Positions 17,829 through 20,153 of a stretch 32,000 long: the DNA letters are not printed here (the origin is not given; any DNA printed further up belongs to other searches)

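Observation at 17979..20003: Secreted six-blade NHL propeller plus TPR-like linker fused to a Yip1-type multi-pass membrane domain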

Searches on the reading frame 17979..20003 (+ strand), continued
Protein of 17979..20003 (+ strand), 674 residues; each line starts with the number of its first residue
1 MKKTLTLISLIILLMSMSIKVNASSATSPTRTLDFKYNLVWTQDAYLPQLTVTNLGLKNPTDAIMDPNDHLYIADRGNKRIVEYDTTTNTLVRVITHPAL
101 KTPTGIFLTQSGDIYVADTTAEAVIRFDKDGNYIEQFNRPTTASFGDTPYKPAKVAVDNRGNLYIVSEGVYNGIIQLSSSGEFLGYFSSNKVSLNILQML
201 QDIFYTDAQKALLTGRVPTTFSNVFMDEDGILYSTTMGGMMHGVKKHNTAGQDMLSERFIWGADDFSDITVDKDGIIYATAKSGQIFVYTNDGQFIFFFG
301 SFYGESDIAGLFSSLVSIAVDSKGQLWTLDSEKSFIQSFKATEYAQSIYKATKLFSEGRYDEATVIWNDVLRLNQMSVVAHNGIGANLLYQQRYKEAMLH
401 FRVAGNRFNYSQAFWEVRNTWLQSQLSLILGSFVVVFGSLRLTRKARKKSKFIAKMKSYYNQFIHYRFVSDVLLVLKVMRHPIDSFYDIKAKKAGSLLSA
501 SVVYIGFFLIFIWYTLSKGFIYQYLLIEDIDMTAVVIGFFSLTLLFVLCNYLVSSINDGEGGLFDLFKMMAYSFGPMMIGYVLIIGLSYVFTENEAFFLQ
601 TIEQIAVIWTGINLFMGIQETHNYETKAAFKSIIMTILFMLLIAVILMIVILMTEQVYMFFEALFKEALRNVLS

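Call 12: find_related_loci(query=A1, collection=genome_contigs, flank=10000)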
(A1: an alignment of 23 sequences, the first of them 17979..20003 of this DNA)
Query A1 (674 aa) in genome_contigs; peptide patterns used: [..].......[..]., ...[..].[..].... (x = any residue, [..] = any of these).
294 stretches matched a pattern; 227 encode a relative of the query (tblastn E <= 1e-3); the best 80 are kept; 80 distinct loci.
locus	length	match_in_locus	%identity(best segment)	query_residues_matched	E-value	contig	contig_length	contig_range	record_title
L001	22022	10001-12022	95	1-674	0e+0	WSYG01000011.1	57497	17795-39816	MAG: Erysipelotrichaceae bacterium isolate X3_MetaBAT.3 scaffold_696, whole genome shotgun sequence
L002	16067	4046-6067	77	1-674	0e+0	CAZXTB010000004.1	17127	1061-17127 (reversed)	MAG TPA_asm: uncultured Erysipelotrichaceae bacterium isolate SRP272421_co2_81 genome assembly, contig: NODE_10257_lengt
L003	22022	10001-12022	77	1-674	0e+0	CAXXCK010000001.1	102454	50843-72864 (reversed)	MAG: Erysipelotrichaceae bacterium isolate b76e8e24-d245-4307-a20e-d676278d155c genome assembly, contig: contig_1, whole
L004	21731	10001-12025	75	1-671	0e+0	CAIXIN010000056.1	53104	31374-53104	uncultured bacterium isolate Loclat_bin-03787 genome assembly, contig: bin-03787:056/284, whole genome shotgun sequence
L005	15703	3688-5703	74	1-672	0e+0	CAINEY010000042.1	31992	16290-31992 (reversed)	uncultured bacterium isolate LaPlata_bin-0469 genome assembly, contig: bin-0469:42/63, whole genome shotgun sequence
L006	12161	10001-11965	65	18-672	0e+0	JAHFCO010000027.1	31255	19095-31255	MAG: Bacillota bacterium isolate nzgw223 NODE_720_length_31256_cov_3.760141, whole genome shotgun sequence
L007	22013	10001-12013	64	2-672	0e+0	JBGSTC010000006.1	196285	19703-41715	MAG: Erysipelotrichaceae bacterium isolate JTS-AC397 k141_3804656, whole genome shotgun sequence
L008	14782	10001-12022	61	1-674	0e+0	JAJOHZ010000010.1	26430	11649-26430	MAG: Erysipelotrichaceae bacterium isolate S1C1392 S1CNODE_188_length_26430_cov_3.663879, whole genome shotgun sequence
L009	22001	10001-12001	62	3-672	0e+0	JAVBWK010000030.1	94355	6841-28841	MAG: Erysipelotrichaceae bacterium isolate ZNE14_Bin74 all_Scaff015401, whole genome shotgun sequence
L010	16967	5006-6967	63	19-672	0e+0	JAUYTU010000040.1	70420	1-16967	MAG: Erysipelotrichaceae bacterium isolate C8_maxbin.054 C8_k141_179856, whole genome shotgun sequence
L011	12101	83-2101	62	1-672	0e+0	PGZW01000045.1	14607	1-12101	MAG: Firmicutes bacterium HGW-Firmicutes-19 08E140C01_scaffold_2778, whole genome shotgun sequence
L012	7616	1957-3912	62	23-674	0e+0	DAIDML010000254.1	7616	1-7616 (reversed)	MAG TPA_asm: Erysipelotrichaceae bacterium isolate clean450 k141_324743, whole genome shotgun sequence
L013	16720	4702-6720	62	1-672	0e+0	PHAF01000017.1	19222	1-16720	MAG: Firmicutes bacterium HGW-Firmicutes-10 bjp_ig2102_scaffold_1666, whole genome shotgun sequence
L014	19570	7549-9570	76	1-674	0e+0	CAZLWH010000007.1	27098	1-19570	MAG TPA_asm: uncultured Erysipelotrichaceae bacterium isolate SRP272421_co2_819 genome assembly, contig: NODE_4340_lengt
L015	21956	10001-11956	65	21-672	0e+0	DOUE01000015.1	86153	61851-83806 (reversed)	MAG TPA_asm: Erysipelotrichaceae bacterium isolate UBA12416 contig_243, whole genome shotgun sequence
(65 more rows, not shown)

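Call 17: search_solved_structures(query=A1, max_evalue=0.01)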
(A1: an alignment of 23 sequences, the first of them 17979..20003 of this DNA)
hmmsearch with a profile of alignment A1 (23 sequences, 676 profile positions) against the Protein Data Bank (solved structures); distinct sequences matched with E-value up to 0.01: 70 (the best 60 are shown).
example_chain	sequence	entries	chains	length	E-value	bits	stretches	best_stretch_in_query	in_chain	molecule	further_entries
3wwa_A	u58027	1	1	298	2.5e-58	201.2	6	59-133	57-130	Pizza7H protein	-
3ww9_A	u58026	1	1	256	4.7e-33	117.7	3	59-133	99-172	pizza6 protein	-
6rej_A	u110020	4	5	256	1.9e-32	115.7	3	59-133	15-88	Pizza6-SH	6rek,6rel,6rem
6qsd_A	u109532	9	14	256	2.3e-32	115.4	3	59-133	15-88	Pizza6S | Pizza6-S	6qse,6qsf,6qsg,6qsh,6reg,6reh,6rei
6f0t_A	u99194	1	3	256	3.5e-32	114.8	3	59-133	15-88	Pizza6-SFW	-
6ren_A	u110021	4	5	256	4.9e-31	111.1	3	59-133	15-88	3fPizza6-SH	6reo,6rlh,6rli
7zqg_A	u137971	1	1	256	2.9e-30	108.5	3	59-133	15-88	Pizza6-KSH-TSH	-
6f0s_A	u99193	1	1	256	4.2e-30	108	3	59-133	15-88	Pizza6-SYW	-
7zpz_A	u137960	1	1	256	4.5e-30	107.8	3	59-133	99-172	Pizza6-TSR-TSH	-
7zpw_A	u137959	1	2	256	5.5e-30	107.6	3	59-133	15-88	Pizza6-TSK-TSH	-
7zcj_A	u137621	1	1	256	6.7e-30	107.3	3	59-133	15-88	Pizza6-TNH-TSH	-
7zph_A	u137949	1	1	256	1.7e-29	105.9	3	59-133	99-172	Pizza6-TNK-RSH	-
7zq2_A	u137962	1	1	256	2.1e-29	105.6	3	59-133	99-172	Pizza6-RSH-TSH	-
6i37_A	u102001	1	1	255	3.1e-27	98.5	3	59-133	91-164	nv1Pizza6-AYW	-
6i3b_A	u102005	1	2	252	3.9e-27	98.2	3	59-133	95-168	cPizza6-AYW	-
1rwi_B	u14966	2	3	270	1.9e-26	95.9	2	59-130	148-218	Serine/threonine-protein kinase pknD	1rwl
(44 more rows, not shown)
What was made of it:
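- Checked: The family profile matches consensus-TPR structures at aa 355-408 (E about 1e-17 to 1e-23, call 17).
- The closest natural solved relative by sequence profile is the PknD sensor propeller (1rwi, E=1.9e-26; call 17).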

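Call 31: predict_structure(alignment_id=A1)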
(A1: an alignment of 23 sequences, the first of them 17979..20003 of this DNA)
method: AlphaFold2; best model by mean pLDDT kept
length: 674 residues; sequences in the alignment: 23
mean_pLDDT: 82.7   pTM: 0.67
mean pLDDT of the five models: 82.7, 82.7, 82.0, 80.7, 77.5
residues with pLDDT >= 90: 179; 70-90: 415; 50-70: 61; < 50: 19
segments of 3 or more residues with pLDDT < 50: 20-25, 214-217, 305-310
pLDDT, mean of each block of 10 residues (from residue 1): 83 69 51 78 82 87 92 94 92 92 93 93 93 93 83 92 89 87 82 55 65 53 88 80 80 76 86 90 86 85 47 81 90 86 89 90 91 81 91 92 86 89 87 87 67 73 80 86 86 85 91 83 71 84 85 79 84 91 87 83 90 88 84 86 80 74 78 68
secondary structure, 60 per line:
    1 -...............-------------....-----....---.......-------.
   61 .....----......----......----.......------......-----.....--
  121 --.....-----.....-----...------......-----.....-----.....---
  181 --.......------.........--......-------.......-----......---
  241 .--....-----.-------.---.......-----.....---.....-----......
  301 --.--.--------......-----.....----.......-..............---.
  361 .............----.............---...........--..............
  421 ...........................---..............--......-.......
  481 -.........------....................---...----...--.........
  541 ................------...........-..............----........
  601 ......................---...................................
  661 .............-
elements in order: H2-16 E30-33 E39-42 E46-52 E60-65 E70-75 E80-85 E90-96 E103-108 E114-118 E123-127 E133-137 E152-157 E163-167 E173-177 E183-189 H196-204 H207-212 E220-226 E232-237 E244-247 E265-271 E277-281 E285-289 E295-300 E315-320 E326-330 E335-341 H343-356 H360-373 H378-390 H394-404 H407-447 H451-464 H467-472 H474-480 H482-490 H497-516 H532-556 H563-573 H575-588 H593-622 H626-673
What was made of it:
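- Checked: The AlphaFold model (mean pLDDT 82.7) shows six four-stranded blades between aa ~30 and 341 (call 31). The model has four helices at 343-404, which is two helix pairs (call 31).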

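Call 33: fold_search(model_id=the predicted structure, library=pdb)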
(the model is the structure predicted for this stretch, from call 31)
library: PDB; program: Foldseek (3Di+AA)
matches with E <= 10: 1547; with E <= 0.001: 773
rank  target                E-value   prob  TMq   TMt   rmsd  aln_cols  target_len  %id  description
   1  6fq3_A                1.8e-15  1.00  0.34  0.56   4.2       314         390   18  Crystal structure of Danio rerio Lin41 filamin-NHL domains in complex with lin-29A 5'UTR 13mer RNA (released 2018-05-09)
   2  6xg7                  3.4e-15  1.00  0.35  0.77   3.7       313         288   17  1.3 A Resolution Structure of the of the NHL Repeat Region of D. melanogaster Thin (released 2020-12-16)
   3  8j72_B                1.4e-14  1.00  0.34  0.77   4.2       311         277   18  Crystal structure of mammalian Trim71 in complex with lncRNA Trincr1 (released 2024-03-06)
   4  6fpt_B                1.9e-14  1.00  0.35  0.58   4.3       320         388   18  Crystal structure of Danio rerio Lin41 filamin-NHL domains (released 2018-05-09)
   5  6d69                  2.1e-14  1.00  0.34  0.75   4.3       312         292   17  Crystal Structure of the NHL Repeat Region of D. melanogaster Thin (released 2019-04-24)
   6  7qrx_A                3.8e-14  1.00  0.34  0.77   4.6       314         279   18  Crystal structure of NHL domain of TRIM71 (released 2022-05-04)
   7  6qsd                  3.8e-14  1.00  0.31  0.78   4.0       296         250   22  Crystal structure of Pizza6S (released 2020-03-18)
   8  7qrv_D                5.2e-14  1.00  0.34  0.78   3.9       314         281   17  Crystal structure of NHL domain of TRIM2 (full C-terminal) (released 2022-05-04)
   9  6rek                  7.8e-14  1.00  0.31  0.78   4.0       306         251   22  Crystal structure of Pizza6-SH with Cu2+ (released 2019-07-31)
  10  7b2r_A                1.1e-13  1.00  0.34  0.78   3.4       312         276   18  Crystal structure of NHL domain of TRIM2 (released 2021-01-13)
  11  9jur                  1.1e-13  1.00  0.33  0.76   4.8       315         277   18  Crystal Structure of NHL domain of human E3 ubiquitin-protein ligase TRIM71 (released 2025-04-30)
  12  7qrv_B                1.1e-13  1.00  0.34  0.78   3.7       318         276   17  Crystal structure of NHL domain of TRIM2 (full C-terminal) (released 2022-05-04)
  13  7qrw                  1.1e-13  1.00  0.33  0.76   4.8       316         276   15  Crystal structure of NHL domain of TRIM3 (released 2022-05-04)
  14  6rej                  1.1e-13  1.00  0.32  0.79   4.1       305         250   22  Crystal structure of Pizza6-SH with Zn2+ (released 2019-07-31)
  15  7b96_A                1.4e-13  1.00  0.34  0.77   3.7       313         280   18  NHL domain of human TRIM2 (released 2022-01-12)
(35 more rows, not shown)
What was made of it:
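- On NHL repeat propeller (Pfam PF01436): AlphaFold model, pLDDT about 80-94 over the blades (call 31); Foldseek TM-score on target 0.75-0.8 to solved NHL domains (call 33)
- Closest known: TRIM-NHL / Brat / Thin NHL domains. Same: They share the six-bladed NHL fold and are the top Foldseek hits (E 1e-15 to 1e-13, call 33).
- Checked: Foldseek matches NHL propellers (TRIM71, TRIM2, Thin, Brat, Pizza6) at E 1e-15 to 1e-12, with TM-score 0.75-0.8 on the target (call 33).
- The best structural matches are non-enzymatic NHL domains (call 33).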

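Call 43: search_dna_similar(query=window:17979-20003:+, collection=plasmids, mode=protein, max_evalue=0.001, max_rows=20)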
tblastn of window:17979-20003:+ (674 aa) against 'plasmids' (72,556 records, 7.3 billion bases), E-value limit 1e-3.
Records with a match: 8; places in all: 22; records where one place covers at least 80% of the query: 2.
Best place of each record, by identity: <60% 8.
By first word of the organism name: Paenibacillus 1; Butyrivibrio 1; Candidatus 1; Brevibacillus 1; Priestia 1; Mycobacterium 1; Granulicella 1; Ahniella 1.
By predicted mobility (MOB-suite, as given by PLSDB): non-mobilizable 7; mobilizable 1.
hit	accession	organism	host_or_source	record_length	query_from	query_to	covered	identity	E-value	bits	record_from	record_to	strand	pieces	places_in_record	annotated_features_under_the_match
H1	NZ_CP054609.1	Paenibacillus cellulosilyticus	cell culture,soil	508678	39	669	94%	27.3%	1e-68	252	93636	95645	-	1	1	YIP1 family protein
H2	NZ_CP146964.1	Butyrivibrio fibrisolvens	Bovinae,Bovine rumen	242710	23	636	83%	27.5%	5e-41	242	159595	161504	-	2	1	NHL repeat-containing protein | YIP1 family protein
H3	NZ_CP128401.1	Candidatus Chlorohelix allophototropha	Single colony of Candidatus Chlorohelix ...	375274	56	342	43%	25.7%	6e-9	67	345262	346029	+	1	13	6-bladed beta-propeller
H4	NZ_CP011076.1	Brevibacillus laterosporus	Oryza sativa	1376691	60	363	45%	23.3%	8e-4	101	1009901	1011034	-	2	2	none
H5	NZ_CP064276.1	Priestia megaterium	cell culture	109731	60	203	21%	30.2%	3e-4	52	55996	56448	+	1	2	peptidyl-alpha-hydroxyglycine alpha-amidating lyase family protein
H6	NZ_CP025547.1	Mycobacterium paragordonae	Homo sapiens,cultured bacteria,sputum ...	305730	56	207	23%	26.9%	2e-4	53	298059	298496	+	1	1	serine/threonine-protein kinase PknD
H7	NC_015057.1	Granulicella tundricola MP5ACTX9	-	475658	56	169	17%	34.2%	5e-6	58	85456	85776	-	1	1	Ig-like domain repeat protein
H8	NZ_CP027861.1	Ahniella affigens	whole organism,Sandy soil near a stream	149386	41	172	20%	28.4%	2e-7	63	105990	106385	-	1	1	hypothetical protein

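Call 45: get_annotated_region(hit=H1, flank=14000)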
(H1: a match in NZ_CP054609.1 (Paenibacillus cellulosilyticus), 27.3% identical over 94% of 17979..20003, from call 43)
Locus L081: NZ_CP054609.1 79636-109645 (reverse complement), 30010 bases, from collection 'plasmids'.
description: Paenibacillus cellulosilyticus strain KACC 14175 plasmid unnamed1, complete sequence
organism: Paenibacillus cellulosilyticus (NCBI taxid 375489)
taxonomy: Bacteria; Bacillota; Bacilli; Bacillales; Paenibacillaceae; Paenibacillus; Paenibacillus cellulosilyticus
host: -; source: cell culture,soil; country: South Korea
typing (MOB-suite, as given by PLSDB): non-mobilizable
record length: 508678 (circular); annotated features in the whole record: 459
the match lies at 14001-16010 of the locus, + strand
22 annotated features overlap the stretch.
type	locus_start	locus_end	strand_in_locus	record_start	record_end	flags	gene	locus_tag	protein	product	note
CDS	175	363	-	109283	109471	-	rpmB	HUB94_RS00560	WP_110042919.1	50S ribosomal protein L28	GO:0006412 - translation [Evidence IEA]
CDS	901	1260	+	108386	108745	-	-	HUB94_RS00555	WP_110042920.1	Asp23/Gls24 family envelope stress response protein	-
CDS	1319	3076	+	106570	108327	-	-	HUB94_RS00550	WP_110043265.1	DAK2 domain-containing protein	-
CDS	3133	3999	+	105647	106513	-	-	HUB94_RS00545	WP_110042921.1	DegV family protein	-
CDS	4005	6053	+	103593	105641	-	recG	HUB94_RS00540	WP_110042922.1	ATP-dependent DNA helicase RecG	GO:0006310 - DNA recombination [Evidence IEA]; GO:0006281 - DNA repair [Evidence IEA]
CDS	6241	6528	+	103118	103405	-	-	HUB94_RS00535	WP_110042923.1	stage VI sporulation protein F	-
CDS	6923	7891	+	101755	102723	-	-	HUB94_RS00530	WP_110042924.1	aldo/keto reductase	-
CDS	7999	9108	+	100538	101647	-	ugpC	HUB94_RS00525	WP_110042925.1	sn-glycerol-3-phosphate ABC transporter ATP-binding protein UgpC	-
CDS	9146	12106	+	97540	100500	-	-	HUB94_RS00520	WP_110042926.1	extracellular solute-binding protein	-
CDS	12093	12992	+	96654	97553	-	-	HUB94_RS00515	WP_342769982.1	sugar ABC transporter permease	-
CDS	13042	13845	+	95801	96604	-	-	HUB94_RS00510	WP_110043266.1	carbohydrate ABC transporter permease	GO:0008643 - carbohydrate transport [Evidence IEA]; GO:0055085 - transmembrane transport [Evidence IEA]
CDS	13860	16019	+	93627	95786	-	-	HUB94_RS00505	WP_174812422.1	YIP1 family protein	-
CDS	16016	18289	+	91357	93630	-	-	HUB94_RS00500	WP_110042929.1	DUF5696 domain-containing protein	-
CDS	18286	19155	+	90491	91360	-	-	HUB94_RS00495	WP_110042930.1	sugar ABC transporter permease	-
CDS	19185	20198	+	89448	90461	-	-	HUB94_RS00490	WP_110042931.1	carbohydrate ABC transporter permease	GO:0008643 - carbohydrate transport [Evidence IEA]; GO:0055085 - transmembrane transport [Evidence IEA]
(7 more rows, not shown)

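Call 46: get_annotated_region(hit=H2, flank=14000)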
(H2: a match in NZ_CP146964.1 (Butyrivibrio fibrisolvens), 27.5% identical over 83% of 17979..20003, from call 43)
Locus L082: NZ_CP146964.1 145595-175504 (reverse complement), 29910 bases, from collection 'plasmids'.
description: Butyrivibrio fibrisolvens strain D1 plasmid pNP243, complete sequence
organism: Butyrivibrio fibrisolvens (NCBI taxid 831)
taxonomy: Bacteria; Bacillota; Clostridia; Lachnospirales; Lachnospiraceae; Butyrivibrio; Butyrivibrio fibrisolvens
host: -; source: Bovinae,Bovine rumen; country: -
typing (MOB-suite, as given by PLSDB): non-mobilizable
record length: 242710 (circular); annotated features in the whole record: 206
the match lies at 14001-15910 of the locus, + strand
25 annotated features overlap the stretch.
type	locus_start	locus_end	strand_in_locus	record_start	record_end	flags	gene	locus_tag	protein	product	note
CDS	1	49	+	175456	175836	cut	-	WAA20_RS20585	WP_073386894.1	hypothetical protein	-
CDS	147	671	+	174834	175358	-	-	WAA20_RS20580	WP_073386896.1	NUDIX hydrolase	-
CDS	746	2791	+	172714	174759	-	-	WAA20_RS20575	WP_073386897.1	UvrD-helicase domain-containing protein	-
CDS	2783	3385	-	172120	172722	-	-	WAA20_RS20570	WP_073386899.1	hypothetical protein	-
CDS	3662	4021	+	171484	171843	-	-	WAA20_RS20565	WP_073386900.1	hypothetical protein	-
CDS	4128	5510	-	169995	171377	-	-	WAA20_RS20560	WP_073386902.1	response regulator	GO:0000160 - phosphorelay signal transduction system [Evidence IEA]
CDS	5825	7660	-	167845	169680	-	-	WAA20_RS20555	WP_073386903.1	histidine kinase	GO:0000160 - phosphorelay signal transduction system [Evidence IEA]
CDS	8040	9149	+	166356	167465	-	-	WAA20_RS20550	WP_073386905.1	glycoside hydrolase family 43 protein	-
CDS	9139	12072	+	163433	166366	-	-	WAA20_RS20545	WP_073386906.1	extracellular solute-binding protein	-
CDS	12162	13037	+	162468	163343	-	-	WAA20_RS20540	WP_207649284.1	sugar ABC transporter permease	-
CDS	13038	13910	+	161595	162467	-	-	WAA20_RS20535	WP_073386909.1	carbohydrate ABC transporter permease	GO:0008643 - carbohydrate transport [Evidence IEA]; GO:0055085 - transmembrane transport [Evidence IEA]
CDS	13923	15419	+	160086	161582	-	-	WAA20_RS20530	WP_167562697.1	NHL repeat-containing protein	-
CDS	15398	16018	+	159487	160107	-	-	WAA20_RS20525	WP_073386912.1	YIP1 family protein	-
CDS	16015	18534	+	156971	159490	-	-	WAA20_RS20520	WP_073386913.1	DUF5696 domain-containing protein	-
CDS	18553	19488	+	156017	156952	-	-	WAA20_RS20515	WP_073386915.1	sugar ABC transporter permease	-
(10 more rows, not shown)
